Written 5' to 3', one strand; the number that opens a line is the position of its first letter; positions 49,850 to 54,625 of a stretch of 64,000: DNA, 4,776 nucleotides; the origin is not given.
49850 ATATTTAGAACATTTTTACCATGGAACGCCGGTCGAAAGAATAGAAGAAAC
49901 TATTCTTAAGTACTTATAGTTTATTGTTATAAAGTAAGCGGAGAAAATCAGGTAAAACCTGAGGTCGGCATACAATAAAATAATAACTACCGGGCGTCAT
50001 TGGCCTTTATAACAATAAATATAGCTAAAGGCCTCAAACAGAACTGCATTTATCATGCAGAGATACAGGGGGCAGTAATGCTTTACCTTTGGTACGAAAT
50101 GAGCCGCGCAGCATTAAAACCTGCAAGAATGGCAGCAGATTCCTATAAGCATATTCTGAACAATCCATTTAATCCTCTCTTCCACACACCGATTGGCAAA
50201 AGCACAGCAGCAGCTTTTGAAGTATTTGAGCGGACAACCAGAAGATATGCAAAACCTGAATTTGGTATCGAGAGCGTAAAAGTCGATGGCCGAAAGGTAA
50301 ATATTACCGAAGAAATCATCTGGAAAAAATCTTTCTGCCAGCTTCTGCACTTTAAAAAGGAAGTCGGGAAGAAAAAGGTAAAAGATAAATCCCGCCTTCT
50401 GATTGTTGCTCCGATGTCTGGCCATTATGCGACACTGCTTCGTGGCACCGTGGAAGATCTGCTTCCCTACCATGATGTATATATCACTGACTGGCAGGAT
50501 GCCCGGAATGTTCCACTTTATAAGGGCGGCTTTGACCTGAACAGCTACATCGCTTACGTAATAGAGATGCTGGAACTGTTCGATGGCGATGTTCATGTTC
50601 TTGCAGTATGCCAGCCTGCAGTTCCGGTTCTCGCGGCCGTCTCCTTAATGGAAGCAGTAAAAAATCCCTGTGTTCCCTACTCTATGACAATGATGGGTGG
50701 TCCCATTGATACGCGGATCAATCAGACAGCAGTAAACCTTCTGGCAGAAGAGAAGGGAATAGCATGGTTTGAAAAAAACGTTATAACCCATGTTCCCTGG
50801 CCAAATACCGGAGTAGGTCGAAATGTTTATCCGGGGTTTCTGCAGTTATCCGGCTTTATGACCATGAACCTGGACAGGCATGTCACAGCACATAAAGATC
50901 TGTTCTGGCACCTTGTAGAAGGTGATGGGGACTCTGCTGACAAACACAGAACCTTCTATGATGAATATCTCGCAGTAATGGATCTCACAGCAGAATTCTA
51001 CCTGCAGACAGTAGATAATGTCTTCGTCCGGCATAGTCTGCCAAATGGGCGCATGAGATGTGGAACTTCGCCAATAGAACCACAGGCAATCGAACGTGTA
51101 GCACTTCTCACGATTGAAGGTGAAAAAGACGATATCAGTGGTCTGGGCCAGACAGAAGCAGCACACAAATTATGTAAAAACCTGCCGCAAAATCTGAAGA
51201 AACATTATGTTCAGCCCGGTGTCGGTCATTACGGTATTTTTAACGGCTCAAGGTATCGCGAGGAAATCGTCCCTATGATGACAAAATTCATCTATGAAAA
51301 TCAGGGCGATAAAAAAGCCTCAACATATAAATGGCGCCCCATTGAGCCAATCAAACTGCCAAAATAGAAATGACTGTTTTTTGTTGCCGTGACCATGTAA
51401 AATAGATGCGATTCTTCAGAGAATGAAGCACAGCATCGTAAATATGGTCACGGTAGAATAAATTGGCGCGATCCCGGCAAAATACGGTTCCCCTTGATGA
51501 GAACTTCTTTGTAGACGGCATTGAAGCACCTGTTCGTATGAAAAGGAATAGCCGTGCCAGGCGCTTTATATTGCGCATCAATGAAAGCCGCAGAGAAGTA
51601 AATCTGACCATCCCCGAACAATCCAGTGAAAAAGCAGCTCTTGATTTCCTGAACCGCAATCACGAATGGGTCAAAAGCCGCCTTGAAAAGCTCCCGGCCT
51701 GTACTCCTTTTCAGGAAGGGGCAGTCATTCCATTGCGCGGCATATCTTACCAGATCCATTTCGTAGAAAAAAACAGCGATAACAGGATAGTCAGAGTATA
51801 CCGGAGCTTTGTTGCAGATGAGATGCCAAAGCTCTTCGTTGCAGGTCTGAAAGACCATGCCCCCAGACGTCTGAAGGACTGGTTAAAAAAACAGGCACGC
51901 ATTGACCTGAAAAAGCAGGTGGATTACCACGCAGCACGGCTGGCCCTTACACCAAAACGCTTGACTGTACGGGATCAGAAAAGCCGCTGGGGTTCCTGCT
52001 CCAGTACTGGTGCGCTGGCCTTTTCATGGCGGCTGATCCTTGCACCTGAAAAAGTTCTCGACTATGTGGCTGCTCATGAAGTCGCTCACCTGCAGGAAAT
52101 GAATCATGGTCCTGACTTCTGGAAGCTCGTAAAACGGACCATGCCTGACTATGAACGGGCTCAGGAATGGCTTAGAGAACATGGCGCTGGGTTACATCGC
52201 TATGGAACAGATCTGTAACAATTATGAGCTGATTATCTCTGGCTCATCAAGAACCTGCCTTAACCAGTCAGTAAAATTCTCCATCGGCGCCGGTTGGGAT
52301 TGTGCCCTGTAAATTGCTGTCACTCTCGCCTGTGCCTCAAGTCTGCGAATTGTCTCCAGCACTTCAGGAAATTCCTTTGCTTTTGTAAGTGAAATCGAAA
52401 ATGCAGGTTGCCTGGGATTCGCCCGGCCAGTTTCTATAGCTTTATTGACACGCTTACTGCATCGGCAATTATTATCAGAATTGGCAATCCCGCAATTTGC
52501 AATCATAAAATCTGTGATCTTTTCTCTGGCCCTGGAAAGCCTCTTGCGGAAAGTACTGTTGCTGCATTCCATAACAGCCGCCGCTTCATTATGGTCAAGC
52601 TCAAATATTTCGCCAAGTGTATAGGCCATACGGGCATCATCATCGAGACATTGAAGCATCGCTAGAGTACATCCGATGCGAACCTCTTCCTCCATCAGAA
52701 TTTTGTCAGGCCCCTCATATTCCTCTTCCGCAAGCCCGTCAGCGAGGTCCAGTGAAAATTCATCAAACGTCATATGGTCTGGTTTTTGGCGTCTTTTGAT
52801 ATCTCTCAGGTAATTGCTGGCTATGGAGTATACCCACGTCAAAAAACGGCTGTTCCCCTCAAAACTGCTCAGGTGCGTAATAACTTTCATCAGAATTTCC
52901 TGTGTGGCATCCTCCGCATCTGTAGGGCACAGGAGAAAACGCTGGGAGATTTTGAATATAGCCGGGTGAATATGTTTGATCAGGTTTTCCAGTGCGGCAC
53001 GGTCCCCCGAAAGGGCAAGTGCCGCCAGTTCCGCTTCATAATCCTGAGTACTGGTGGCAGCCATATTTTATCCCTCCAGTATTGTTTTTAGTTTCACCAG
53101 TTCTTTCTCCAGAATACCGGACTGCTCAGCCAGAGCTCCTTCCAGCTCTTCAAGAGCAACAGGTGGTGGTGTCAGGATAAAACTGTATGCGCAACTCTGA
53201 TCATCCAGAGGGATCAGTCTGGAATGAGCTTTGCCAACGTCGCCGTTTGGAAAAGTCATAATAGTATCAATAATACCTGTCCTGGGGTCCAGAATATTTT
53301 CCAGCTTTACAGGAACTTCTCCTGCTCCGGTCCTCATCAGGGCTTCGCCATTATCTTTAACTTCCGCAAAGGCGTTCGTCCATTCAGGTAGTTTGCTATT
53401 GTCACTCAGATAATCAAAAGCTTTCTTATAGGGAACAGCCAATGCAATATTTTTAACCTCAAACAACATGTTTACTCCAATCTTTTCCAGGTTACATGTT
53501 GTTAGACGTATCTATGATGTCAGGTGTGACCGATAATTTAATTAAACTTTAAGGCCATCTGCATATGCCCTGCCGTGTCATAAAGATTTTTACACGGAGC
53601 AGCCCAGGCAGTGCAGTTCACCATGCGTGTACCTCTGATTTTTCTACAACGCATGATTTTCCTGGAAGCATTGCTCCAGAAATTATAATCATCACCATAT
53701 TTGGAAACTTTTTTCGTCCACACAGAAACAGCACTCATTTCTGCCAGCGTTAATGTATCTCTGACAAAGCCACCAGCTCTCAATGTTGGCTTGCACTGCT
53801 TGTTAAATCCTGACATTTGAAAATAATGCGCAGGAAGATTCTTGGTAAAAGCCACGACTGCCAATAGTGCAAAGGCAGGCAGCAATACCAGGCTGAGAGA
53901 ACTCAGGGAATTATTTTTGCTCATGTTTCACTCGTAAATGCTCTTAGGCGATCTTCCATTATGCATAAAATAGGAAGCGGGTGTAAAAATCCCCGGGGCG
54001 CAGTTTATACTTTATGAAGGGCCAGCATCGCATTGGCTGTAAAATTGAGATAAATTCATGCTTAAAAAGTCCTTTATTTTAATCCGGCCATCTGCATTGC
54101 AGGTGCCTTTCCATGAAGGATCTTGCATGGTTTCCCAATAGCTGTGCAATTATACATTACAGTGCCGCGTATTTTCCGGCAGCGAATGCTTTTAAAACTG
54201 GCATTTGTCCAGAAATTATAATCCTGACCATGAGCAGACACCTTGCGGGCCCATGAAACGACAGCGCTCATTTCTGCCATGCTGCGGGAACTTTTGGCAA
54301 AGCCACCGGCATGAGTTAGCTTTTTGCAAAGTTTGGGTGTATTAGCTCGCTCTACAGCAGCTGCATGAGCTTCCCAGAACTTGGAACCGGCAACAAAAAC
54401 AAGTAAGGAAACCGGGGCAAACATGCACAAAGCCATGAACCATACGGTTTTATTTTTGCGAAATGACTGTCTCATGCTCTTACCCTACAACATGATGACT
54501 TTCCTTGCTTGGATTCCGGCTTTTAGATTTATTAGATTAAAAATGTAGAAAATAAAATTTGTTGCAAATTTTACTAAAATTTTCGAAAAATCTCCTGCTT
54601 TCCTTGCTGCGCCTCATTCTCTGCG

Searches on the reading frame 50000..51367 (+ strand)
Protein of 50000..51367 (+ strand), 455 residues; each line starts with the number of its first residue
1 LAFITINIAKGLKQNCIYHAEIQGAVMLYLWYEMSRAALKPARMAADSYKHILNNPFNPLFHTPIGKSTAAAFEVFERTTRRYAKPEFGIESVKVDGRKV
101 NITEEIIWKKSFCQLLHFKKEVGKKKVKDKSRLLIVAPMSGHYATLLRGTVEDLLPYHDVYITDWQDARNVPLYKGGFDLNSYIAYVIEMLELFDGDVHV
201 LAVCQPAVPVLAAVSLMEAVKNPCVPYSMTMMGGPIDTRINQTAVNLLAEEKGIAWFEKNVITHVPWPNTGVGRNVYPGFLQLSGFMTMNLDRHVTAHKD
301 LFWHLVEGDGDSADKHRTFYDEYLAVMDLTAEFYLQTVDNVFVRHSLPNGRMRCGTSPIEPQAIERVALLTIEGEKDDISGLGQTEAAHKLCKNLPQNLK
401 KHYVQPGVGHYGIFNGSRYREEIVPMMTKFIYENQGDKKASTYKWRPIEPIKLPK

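Call 17: search_protein_families(library=pfam, proteins=[window:50000-51367:+], max_evalue=0.001)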
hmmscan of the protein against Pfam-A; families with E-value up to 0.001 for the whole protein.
window:50000-51367:+ (455 aa): 1 family
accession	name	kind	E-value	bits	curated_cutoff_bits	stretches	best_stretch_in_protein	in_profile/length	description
PF06850.17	PHB_depo_C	-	6.6e-95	316.8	27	1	233-434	1-202/203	PHB de-polymerase C-terminus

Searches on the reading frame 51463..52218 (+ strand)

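Call 17: search_protein_families(library=pfam, proteins=[window:51463-52218:+], max_evalue=0.001)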
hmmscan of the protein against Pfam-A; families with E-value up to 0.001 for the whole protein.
window:51463-52218:+ (251 aa): 1 family
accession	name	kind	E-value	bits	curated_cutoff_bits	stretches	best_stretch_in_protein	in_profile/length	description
PF01863.23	YgjP-like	-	3e-54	184.6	26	1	34-240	2-207/207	YgjP-like, metallopeptidase domain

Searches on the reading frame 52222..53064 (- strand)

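Call 3: search_protein_families(library=pfam, proteins=[window:52222-53064:-], max_evalue=0.01)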
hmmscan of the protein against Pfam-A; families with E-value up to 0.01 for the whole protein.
window:52222-53064:- (280 aa): 4 families
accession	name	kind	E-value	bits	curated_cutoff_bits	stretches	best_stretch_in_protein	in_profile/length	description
PF04542.20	Sigma70_r2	-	3.3e-13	49.7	24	1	28-94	1-69/71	Sigma-70 region 2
PF08281.18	Sigma70_r4_2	-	1.2e-09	38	25.7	1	132-183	3-54/54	Sigma-70, region 4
PF12645.13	HTH_16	-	2.4e-05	24.8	22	1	13-69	3-65/65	Helix-turn-helix domain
PF07638.17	Sigma70_ECF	-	0.0013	19.2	21.1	1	19-185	13-181/185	ECF sigma factor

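Call 55: search_protein_families(library=ncbifam, proteins=[window:52222-53064:-], max_evalue=0.1)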
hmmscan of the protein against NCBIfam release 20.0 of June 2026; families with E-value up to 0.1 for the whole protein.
window:52222-53064:- (280 aa): 90 families (the best 25 are shown)
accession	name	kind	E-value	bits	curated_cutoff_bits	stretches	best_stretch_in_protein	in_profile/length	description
TIGR02939.1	RpoE_Sigma70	equivalog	8.2e-24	84.7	236.15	1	7-185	4-184/190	RNA polymerase sigma factor RpoE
NF008888.0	PRK11922.1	equivalog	2.7e-22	79.5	204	1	5-195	12-204/231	RNA polymerase sigma factor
NF009166.1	PRK12513.1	equivalog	5.4e-22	78.4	206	1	17-185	16-184/193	RNA polymerase sigma factor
NF007216.0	PRK09638.1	equivalog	1.5e-21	77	194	1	10-183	5-170/180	RNA polymerase sigma factor SigY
TIGR02937.1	sigma70-ECF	superfamily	2.5e-21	76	42.9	1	24-185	2-163/165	sigma-70 family RNA polymerase sigma factor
NF004113.0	PRK05602.1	equivalog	4.4e-20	72.2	208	1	4-185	26-199/211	RNA polymerase sigma factor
NF007222.0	PRK09640.1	equivalog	2.3e-18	66.4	194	1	20-185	23-180/188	RNA polymerase sigma factor SigX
NF007223.0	PRK09641.1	equivalog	4.8e-18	65.7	209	1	17-184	12-181/187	RNA polymerase sigma factor SigW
TIGR02948.1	SigW_bacill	equivalog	1.3e-16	61.2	243.1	1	19-183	14-180/187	RNA polymerase sigma factor SigW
TIGR02950.1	SigM_subfam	subfamily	2e-16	60.2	147.95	1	34-184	11-155/159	RNA polymerase sigma factor, SigM family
NF006089.0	PRK08241.1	subfamily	6.7e-16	58.3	240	1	9-184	8-201/343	RNA polymerase subunit sigma-70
NF058625.1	sigma_PG0214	equivalog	9.1e-16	58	130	1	26-188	7-162/170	GFO_1088 family ECF-type sigma factor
NF007225.0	PRK09643.1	equivalog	6.1e-15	55.5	190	1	7-187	11-182/204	RNA polymerase sigma factor SigM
NF009187.0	PRK12535.1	equivalog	7.5e-15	55.1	290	1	9-188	12-183/197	RNA polymerase sigma factor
NF007215.0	PRK09637.1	equivalog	1.2e-14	54.7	212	1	48-194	26-161/181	RNA polymerase sigma factor SigZ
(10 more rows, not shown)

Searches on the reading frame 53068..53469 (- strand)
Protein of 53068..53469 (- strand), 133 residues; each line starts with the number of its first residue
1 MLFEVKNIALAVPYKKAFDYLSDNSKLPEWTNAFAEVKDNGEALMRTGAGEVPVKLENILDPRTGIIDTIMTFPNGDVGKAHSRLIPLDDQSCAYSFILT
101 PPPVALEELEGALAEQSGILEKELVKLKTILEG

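Call 3: search_protein_families(library=pfam, proteins=[window:53068-53469:-], max_evalue=0.01)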
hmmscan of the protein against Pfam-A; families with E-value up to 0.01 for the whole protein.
window:53068-53469:- (133 aa): 0 families

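Call 25: search_solved_structures(query=window:53068-53469:-, max_evalue=10)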
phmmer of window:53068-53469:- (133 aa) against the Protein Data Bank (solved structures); distinct sequences matched with E-value up to 10: 5.
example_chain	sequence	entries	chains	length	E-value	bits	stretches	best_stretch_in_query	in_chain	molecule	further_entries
2qpv_A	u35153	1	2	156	0.031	17.6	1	7-98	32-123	Uncharacterized protein Atu1531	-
2au1_A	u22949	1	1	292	0.063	16.6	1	15-80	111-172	IgG-degrading protease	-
2avw_A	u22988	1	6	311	0.071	16.4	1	15-80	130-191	IgG-degrading protease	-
1y08_A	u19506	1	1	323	0.074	16.4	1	15-80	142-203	hypothetical protein SPy0861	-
6een_D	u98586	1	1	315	0.93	12.8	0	11-41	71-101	Designer Pentatricopeptide Protein dPPR10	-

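Call 55: search_protein_families(library=ncbifam, proteins=[window:53068-53469:-], max_evalue=0.1)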
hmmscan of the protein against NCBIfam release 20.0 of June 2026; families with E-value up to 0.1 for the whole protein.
window:53068-53469:- (133 aa): 1 family
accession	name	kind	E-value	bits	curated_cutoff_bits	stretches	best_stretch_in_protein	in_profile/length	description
NF047582.1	LIC13081_fam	equivalog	0.065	13.3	185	1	10-37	8-37/154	LIC13081 family protein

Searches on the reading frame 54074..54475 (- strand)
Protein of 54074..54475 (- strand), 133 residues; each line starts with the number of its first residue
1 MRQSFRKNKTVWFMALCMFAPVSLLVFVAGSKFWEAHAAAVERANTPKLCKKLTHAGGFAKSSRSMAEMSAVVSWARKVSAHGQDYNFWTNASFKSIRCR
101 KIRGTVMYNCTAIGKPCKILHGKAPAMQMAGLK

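Call 3: search_protein_families(library=pfam, proteins=[window:54074-54475:-], max_evalue=0.01)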
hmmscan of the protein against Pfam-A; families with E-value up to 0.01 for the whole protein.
window:54074-54475:- (133 aa): 0 families

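Call 4: search_protein_families(library=ncbifam, proteins=[window:54074-54475:-], max_evalue=0.01)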
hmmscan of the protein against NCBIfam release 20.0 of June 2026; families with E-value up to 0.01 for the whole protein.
window:54074-54475:- (133 aa): 0 families

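Call 24: search_solved_structures(query=window:54074-54475:-, max_evalue=10)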
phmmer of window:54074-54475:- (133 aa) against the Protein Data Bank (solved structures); distinct sequences matched with E-value up to 10: 0.

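Call 27: find_homologous_proteins(query=window:54074-54475:-, max_evalue=0.001)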
Query window:54074-54475:- (133 aa): 3 proteins with E <= 0.001 among 7 candidates.
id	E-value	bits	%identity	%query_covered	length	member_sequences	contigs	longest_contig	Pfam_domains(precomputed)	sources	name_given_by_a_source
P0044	4.0e-84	297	100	100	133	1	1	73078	-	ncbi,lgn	ncbi:MAG: hypothetical protein ACRBBN_04030 [Methyloligellaceae bacterium]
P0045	1.1e-64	234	77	100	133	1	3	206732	-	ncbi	-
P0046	9.4e-36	141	75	61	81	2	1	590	-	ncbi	-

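Call 28: find_encoding_contigs(protein=P0044, flank=10000, max_places=3)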
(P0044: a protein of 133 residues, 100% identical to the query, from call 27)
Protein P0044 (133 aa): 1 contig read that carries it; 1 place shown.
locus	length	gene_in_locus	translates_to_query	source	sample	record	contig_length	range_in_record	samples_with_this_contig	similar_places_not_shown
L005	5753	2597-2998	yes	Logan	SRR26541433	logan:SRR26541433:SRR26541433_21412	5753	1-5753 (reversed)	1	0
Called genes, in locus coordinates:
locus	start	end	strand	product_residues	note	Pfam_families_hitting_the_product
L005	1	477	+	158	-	?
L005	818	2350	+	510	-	-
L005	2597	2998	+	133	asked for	-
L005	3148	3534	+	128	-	-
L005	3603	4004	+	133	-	-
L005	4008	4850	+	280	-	PF12645:HTH_16 (faint), PF04542:Sigma70_r2, PF08281:Sigma70_r4_2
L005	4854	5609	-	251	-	PF01863:YgjP-like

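Call 29: find_encoding_contigs(protein=P0045, flank=10000, max_places=4)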
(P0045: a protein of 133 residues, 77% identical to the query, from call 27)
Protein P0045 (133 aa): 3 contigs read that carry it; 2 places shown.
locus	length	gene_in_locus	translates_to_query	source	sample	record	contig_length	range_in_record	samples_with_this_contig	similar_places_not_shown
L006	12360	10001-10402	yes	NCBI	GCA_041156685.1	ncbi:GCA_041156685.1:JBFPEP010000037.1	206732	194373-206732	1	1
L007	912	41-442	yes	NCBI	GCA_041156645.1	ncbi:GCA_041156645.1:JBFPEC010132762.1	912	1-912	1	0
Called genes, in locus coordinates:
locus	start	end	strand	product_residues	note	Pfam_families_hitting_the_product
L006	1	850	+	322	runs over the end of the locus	PF09925:DUF2157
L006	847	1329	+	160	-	PF14345:GDYXXLXY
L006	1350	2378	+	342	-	PF14351:DUF4401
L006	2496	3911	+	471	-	PF06123:CreD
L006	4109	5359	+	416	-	PF00389:2-Hacid_dh, PF01842:ACT (faint), PF02826:2-Hacid_dh_C, PF03446:NAD_binding_2 (weak), PF22629:ACT_AHAS_ss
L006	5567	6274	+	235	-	PF03193:RsgA_GTPase (weak), PF00005:ABC_tran, PF13304:AAA_21 (faint)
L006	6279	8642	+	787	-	PF02687:FtsX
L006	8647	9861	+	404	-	PF25967:RND-MFP_C (weak), PF25989:YknX_C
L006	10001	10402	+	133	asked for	-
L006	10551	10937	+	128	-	-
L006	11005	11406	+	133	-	-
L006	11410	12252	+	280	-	PF12645:HTH_16 (weak), PF04542:Sigma70_r2, PF08281:Sigma70_r4_2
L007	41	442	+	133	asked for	-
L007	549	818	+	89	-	-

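Call 35: find_related_loci(query=window:54074-54475:-, collection=genome_contigs, flank=10000)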
Query window:54074-54475:- (133 aa) in genome_contigs; peptide patterns used: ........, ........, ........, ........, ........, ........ (x = any residue, [..] = any of these).
29 stretches matched a pattern, but none encodes a relative of the query by tblastn (E <= 1e-3).
